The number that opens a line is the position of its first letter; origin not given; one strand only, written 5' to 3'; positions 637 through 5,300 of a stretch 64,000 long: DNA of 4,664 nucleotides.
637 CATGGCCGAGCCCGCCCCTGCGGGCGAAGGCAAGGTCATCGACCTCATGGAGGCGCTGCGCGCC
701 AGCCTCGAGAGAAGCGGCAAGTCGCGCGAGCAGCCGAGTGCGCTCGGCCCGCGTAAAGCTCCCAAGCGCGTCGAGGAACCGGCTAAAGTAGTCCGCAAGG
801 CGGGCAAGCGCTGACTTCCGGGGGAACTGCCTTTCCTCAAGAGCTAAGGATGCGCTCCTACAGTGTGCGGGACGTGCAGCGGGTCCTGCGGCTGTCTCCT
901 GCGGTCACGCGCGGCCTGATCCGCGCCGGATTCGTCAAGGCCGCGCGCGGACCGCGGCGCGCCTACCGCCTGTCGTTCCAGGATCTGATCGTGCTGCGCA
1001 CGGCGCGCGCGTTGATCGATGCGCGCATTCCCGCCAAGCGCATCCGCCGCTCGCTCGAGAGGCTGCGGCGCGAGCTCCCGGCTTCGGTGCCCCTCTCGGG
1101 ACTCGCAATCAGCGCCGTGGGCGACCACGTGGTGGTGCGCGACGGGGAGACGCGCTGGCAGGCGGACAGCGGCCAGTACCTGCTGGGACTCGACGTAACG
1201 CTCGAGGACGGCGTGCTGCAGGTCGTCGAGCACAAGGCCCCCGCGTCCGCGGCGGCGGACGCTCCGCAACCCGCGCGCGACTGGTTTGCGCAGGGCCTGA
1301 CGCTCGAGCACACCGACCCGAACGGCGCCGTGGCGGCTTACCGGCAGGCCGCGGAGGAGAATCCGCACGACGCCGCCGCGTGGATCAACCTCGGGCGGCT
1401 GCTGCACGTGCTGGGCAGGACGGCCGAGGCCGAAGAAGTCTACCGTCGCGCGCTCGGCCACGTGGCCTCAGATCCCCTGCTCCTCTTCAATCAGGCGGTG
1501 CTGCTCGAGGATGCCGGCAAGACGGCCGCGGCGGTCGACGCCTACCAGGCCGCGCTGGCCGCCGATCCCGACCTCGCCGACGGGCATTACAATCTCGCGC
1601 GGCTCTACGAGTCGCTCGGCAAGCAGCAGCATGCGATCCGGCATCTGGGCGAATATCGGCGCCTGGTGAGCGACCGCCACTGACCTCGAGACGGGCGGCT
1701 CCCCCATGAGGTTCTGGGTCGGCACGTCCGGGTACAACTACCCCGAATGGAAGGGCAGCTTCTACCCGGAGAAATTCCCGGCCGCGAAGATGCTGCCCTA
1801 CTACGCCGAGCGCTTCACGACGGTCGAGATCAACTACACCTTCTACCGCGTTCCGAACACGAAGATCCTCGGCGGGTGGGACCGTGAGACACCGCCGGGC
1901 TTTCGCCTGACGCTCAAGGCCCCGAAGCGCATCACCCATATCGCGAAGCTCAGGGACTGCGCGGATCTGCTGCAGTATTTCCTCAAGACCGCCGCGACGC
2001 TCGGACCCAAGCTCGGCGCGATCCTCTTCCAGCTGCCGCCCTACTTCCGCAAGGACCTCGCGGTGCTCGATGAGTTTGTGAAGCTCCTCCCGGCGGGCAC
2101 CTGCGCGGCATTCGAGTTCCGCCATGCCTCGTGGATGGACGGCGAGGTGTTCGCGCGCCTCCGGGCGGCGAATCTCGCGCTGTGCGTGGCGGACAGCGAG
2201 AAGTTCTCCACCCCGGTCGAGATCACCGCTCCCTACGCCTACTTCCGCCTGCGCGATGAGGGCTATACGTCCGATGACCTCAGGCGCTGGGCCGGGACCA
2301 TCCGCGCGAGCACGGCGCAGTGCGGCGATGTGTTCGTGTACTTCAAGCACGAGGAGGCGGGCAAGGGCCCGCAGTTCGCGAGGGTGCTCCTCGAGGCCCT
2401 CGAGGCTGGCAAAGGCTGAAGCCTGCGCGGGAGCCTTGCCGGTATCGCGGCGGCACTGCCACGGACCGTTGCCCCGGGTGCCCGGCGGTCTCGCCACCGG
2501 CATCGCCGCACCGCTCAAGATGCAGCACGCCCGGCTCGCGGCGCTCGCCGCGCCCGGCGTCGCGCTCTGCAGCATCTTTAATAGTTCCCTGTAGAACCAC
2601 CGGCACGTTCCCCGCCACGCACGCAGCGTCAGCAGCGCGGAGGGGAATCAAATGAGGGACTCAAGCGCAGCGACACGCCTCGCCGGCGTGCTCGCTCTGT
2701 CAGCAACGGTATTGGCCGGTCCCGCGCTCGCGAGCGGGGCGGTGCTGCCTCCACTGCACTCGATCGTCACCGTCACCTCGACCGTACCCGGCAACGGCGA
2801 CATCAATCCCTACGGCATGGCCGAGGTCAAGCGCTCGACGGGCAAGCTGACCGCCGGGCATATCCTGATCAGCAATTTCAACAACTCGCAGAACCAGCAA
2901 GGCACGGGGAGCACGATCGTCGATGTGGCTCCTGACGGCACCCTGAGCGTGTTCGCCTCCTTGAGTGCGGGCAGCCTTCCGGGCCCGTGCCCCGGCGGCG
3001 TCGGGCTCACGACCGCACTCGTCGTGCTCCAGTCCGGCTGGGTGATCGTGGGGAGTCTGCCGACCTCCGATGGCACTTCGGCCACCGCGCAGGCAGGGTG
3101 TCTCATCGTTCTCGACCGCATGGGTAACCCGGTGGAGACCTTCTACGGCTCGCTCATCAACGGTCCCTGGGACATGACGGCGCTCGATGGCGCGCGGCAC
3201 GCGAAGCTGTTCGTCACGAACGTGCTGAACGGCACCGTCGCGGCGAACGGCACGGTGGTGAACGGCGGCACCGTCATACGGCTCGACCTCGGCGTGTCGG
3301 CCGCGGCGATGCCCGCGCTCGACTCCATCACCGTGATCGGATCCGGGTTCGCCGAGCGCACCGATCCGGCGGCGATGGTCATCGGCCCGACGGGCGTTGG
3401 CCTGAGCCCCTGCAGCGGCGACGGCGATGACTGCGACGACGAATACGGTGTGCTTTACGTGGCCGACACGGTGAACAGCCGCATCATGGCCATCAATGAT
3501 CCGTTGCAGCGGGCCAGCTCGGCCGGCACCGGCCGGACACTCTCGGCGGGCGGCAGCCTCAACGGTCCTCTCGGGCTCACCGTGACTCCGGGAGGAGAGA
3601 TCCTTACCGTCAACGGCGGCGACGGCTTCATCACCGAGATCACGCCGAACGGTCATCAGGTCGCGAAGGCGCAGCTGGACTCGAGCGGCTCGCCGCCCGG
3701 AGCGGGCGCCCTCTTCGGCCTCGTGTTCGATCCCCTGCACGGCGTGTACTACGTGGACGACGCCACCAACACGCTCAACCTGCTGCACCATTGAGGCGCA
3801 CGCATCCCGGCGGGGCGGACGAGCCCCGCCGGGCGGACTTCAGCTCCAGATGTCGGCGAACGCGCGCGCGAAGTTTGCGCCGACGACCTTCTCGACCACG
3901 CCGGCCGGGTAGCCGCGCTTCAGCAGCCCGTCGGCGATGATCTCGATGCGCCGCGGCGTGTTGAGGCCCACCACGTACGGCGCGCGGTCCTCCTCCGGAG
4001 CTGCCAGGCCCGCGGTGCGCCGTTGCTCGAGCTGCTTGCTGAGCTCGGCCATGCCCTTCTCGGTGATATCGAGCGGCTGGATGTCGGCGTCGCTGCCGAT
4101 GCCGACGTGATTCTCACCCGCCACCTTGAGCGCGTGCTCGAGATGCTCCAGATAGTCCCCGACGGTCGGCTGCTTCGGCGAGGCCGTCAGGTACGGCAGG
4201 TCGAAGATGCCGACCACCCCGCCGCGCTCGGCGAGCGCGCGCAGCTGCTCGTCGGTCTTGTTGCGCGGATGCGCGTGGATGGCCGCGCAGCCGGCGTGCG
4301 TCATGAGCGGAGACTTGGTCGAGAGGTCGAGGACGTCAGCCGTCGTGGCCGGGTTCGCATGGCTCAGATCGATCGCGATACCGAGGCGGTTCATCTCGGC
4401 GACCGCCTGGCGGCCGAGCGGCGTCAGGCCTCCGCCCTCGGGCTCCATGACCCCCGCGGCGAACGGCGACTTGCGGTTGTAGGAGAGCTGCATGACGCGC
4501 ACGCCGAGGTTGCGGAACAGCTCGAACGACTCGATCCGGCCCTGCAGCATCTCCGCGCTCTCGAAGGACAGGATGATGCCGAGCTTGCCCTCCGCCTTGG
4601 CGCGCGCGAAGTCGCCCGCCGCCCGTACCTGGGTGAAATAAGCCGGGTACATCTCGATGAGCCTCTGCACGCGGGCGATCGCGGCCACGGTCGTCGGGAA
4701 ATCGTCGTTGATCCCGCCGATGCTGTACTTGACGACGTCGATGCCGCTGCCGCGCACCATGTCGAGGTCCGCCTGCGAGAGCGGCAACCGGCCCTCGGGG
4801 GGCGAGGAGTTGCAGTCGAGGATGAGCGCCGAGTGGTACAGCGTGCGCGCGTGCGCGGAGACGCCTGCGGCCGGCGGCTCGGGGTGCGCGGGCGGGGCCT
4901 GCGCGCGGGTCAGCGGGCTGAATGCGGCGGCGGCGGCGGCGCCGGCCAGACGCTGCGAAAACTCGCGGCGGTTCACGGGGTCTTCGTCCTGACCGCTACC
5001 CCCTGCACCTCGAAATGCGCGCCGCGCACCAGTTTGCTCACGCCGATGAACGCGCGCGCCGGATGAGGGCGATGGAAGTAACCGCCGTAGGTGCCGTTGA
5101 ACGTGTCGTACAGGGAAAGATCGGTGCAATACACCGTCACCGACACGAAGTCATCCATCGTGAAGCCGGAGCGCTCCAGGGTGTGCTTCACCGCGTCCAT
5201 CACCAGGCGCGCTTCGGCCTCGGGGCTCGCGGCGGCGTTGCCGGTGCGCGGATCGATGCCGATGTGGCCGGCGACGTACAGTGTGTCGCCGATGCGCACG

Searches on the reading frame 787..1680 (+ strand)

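Call 89: search_protein_families(library=pfam, proteins=[window:787-1680:+], max_evalue=0.001)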
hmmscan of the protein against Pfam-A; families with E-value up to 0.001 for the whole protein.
window:787-1680:+ (298 aa): 16 families
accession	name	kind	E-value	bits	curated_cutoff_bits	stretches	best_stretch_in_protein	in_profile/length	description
PF07719.23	TPR_2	-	1.9e-16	59.2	27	2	196-223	1-28/34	Tetratricopeptide repeat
PF13432.12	TPR_16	-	5.1e-16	59.2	32.7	2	174-228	9-63/65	Tetratricopeptide repeat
PF13431.12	TPR_17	-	2.8e-15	55.7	24.4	2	184-217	1-34/34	Tetratricopeptide repeat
PF14559.12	TPR_19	-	3.2e-15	56.6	25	2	173-230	2-59/68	Tetratricopeptide repeat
PF00515.34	TPR_1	-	4.8e-15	55.1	27.8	1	196-223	1-28/34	Tetratricopeptide repeat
PF13181.12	TPR_8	-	7.2e-13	48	25.7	0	196-223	1-28/34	Tetratricopeptide repeat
PF13414.12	TPR_11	-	2.3e-12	46.8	26.8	1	243-278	7-42/42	TPR repeat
PF13428.12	TPR_14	-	2.9e-11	43.3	23.5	1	197-237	2-42/44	Tetratricopeptide repeat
PF13176.12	TPR_7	-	3.3e-09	36.5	27.9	0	198-230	1-32/36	Tetratricopeptide repeat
PF13174.12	TPR_6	-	3.7e-08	34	26.3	0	233-262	3-32/33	Tetratricopeptide repeat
PF24575.1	TPR_Slam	-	4.5e-08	33.9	35.2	1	229-273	46-90/104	Surface lipoprotein assembly modifier, N-terminal TPR repeats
PF13424.12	TPR_12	-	4.6e-08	33.6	30.1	1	181-223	29-72/77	Tetratricopeptide repeat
PF23914.1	TPR_CcmH_CycH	-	2.2e-05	24.8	42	1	184-287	38-144/158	Cytochrome c-type biogenesis protein H TPR domain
PF14561.12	TPR_20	-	8.4e-05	23.3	25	0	246-287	4-45/90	Tetratricopeptide repeat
PF12728.13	HTH_17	-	0.00026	21.6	27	1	25-68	2-44/51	Helix-turn-helix domain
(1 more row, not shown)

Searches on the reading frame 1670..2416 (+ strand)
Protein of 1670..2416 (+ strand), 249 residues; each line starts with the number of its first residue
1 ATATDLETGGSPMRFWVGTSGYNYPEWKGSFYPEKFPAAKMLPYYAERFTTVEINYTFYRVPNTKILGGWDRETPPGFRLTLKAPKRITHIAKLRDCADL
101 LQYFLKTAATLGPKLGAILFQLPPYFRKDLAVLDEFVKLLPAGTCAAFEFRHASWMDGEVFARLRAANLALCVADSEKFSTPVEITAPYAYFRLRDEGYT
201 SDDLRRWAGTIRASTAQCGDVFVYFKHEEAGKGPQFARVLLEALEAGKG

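Call 89: search_protein_families(library=pfam, proteins=[window:1670-2416:+], max_evalue=0.001)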
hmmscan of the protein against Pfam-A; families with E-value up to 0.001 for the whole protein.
window:1670-2416:+ (249 aa): 1 family
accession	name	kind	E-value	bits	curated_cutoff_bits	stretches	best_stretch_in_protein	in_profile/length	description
PF01904.24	DUF72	-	3.6e-61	207.4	25.3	1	32-242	1-216/217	Protein of unknown function DUF72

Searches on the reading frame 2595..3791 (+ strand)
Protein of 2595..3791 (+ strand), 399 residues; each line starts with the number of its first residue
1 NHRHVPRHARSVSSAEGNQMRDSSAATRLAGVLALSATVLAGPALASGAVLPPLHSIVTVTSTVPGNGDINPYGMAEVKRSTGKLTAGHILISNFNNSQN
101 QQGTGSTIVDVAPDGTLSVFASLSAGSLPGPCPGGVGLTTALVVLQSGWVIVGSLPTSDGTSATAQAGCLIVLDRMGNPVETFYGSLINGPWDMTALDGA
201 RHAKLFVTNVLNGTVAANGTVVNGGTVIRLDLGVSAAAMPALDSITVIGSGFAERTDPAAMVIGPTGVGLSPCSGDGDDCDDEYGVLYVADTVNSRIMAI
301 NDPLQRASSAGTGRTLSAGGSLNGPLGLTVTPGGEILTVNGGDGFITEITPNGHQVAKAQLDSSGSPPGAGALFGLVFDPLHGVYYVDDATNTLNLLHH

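Call 89: search_protein_families(library=pfam, proteins=[window:2595-3791:+], max_evalue=0.001)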
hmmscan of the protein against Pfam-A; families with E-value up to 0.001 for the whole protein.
window:2595-3791:+ (399 aa): 1 family
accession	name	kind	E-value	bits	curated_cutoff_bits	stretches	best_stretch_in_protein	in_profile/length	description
PF01436.27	NHL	-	2.5e-05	24.5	20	0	322-340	1-19/28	NHL repeat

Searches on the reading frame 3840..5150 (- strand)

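Call 89: search_protein_families(library=pfam, proteins=[window:3840-5150:-], max_evalue=0.001)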
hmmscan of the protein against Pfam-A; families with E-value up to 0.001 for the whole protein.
window:3840-5150:- (436 aa): 1 family
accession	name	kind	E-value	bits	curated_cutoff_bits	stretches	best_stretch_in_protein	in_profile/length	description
PF01244.27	Peptidase_M19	-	8.8e-72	242.4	26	1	125-432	35-318/319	Membrane dipeptidase (Peptidase family M19)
